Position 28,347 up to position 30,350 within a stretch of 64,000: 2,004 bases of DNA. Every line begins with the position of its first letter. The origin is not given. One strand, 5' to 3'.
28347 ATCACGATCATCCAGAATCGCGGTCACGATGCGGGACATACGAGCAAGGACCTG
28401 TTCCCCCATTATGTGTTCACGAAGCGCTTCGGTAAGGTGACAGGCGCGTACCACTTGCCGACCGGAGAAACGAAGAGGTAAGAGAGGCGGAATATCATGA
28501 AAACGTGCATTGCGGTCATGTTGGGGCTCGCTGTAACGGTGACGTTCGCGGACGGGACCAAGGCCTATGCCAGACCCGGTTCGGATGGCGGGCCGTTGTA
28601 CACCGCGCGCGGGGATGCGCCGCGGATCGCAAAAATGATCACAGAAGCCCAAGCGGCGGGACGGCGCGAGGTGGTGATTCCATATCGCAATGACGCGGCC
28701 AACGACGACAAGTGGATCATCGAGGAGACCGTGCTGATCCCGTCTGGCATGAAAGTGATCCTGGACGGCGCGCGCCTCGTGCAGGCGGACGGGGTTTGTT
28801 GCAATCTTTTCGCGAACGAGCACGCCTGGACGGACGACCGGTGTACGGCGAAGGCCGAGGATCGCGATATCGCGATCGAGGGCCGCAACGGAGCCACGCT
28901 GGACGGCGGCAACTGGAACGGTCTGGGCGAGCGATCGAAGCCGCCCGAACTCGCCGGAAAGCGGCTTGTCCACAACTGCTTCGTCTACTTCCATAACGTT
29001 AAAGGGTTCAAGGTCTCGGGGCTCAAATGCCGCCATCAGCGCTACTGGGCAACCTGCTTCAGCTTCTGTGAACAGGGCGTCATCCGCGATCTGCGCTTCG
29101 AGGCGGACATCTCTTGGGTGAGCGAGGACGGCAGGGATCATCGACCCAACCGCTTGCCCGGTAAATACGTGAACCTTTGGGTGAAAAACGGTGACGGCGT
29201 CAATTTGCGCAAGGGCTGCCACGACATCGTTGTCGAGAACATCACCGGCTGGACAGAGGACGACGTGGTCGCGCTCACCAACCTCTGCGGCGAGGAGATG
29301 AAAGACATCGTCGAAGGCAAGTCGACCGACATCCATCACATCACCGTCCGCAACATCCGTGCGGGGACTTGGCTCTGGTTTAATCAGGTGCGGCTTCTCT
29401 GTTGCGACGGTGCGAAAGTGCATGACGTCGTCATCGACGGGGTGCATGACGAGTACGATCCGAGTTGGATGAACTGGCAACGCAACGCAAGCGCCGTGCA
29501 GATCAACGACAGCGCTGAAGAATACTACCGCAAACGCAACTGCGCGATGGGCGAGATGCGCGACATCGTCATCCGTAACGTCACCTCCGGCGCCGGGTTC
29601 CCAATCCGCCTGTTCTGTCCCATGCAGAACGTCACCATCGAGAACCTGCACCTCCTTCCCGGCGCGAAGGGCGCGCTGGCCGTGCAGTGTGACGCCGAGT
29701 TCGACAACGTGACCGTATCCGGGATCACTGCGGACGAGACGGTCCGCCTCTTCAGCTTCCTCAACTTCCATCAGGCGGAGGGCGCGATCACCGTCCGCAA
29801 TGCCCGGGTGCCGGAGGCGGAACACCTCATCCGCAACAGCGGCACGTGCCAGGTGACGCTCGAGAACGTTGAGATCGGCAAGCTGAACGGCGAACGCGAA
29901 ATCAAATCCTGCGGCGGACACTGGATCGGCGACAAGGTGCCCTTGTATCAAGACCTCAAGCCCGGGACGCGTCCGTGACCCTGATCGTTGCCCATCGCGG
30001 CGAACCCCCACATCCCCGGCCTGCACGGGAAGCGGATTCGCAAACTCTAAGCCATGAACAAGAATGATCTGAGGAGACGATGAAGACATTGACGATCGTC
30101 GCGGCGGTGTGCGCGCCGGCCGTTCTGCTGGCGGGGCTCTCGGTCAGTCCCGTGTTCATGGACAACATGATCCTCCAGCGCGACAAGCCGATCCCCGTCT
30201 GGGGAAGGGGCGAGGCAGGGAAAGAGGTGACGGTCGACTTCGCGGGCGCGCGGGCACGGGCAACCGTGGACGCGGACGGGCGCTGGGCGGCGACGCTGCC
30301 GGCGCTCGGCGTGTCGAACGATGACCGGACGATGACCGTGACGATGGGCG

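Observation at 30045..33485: Near-identical 28-nt element at the translation start of two unrelated genes (uORF in one, in-frame N-terminus in the other)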

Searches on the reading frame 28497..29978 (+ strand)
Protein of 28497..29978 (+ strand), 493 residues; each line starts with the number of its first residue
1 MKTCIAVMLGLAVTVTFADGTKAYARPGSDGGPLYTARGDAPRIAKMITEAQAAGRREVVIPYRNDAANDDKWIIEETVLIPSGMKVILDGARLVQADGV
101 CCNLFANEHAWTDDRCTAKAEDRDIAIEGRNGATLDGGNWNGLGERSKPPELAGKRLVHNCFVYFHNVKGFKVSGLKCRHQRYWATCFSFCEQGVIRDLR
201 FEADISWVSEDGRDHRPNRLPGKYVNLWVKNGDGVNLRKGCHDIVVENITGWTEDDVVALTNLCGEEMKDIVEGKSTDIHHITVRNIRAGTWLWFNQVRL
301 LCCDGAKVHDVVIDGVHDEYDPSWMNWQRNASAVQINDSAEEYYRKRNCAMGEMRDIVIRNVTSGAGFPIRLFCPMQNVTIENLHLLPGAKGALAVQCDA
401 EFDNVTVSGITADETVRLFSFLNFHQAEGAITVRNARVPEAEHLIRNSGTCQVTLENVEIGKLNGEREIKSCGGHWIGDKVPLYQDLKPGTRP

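Call 10: search_protein_families(library=pfam, proteins=[window:28497-29978:+])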
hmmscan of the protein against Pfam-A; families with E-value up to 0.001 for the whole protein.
window:28497-29978:+ (493 aa): 1 family
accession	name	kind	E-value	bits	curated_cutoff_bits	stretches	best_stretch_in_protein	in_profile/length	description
PF00295.23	Glyco_hydro_28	-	3.3e-06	26.9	22.9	0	96-261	27-169/324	Glycosyl hydrolases family 28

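Call 68: find_encoding_contigs(protein=window:28497-29978:+, flank=4500, max_places=10)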
Protein window:28497-29978:+ (493 aa): 24 contigs read that carry it; 10 places shown.
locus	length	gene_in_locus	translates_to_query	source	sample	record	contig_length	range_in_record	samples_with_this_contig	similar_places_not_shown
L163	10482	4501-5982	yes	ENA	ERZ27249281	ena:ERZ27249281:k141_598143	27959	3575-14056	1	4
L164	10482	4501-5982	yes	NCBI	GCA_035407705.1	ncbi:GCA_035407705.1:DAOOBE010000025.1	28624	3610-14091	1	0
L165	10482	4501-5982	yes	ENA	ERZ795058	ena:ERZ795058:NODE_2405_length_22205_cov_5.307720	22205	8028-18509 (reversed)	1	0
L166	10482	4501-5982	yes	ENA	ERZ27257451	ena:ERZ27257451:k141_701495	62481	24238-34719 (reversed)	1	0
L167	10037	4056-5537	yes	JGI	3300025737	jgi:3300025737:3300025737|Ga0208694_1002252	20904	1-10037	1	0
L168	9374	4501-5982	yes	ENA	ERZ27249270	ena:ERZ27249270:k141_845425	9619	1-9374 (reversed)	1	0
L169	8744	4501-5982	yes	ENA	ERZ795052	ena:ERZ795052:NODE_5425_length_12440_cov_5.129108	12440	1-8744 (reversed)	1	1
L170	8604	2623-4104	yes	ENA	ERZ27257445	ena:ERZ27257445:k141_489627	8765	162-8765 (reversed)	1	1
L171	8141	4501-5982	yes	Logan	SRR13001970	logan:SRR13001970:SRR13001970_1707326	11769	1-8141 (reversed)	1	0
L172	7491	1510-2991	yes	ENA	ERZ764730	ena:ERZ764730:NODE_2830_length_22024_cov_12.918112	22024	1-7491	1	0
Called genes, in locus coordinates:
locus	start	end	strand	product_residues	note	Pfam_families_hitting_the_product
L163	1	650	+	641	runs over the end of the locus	-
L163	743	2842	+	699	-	-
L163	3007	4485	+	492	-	PF05448:AXE1 (weak)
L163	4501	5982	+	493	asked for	PF00295:Glyco_hydro_28 (faint)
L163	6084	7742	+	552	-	PF03629:SASA (faint)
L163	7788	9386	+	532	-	PF03629:SASA (weak)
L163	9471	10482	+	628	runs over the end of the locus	PF18952:DUF5696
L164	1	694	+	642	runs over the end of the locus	-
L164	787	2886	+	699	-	-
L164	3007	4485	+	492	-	PF05448:AXE1 (weak)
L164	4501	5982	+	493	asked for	PF00295:Glyco_hydro_28 (faint)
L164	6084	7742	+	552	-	PF03629:SASA (faint)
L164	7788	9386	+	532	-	PF03629:SASA (weak)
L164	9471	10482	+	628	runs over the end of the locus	PF18952:DUF5696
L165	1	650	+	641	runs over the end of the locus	-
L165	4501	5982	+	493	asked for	PF00295:Glyco_hydro_28 (faint)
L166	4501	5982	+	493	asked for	PF00295:Glyco_hydro_28 (faint)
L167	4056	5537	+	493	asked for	PF00295:Glyco_hydro_28 (faint)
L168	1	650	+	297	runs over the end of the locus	?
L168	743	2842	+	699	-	-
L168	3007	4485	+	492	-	PF05448:AXE1 (weak)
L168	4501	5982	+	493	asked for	PF00295:Glyco_hydro_28 (faint)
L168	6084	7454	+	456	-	PF03747:ADP_ribosyl_GH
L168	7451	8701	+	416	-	PF07690:MFS_1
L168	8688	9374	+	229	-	?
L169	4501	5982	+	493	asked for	PF00295:Glyco_hydro_28 (faint)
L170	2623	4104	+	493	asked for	PF00295:Glyco_hydro_28 (faint)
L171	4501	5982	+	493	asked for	PF00295:Glyco_hydro_28 (faint)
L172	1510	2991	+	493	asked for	PF00295:Glyco_hydro_28 (faint)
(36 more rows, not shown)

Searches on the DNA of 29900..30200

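Call 52: search_rna_families(source=window, start=29900, end=30200, threshold=evalue, max_evalue=1)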
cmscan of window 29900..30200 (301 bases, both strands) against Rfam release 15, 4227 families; matches with E-value up to 1: 0.
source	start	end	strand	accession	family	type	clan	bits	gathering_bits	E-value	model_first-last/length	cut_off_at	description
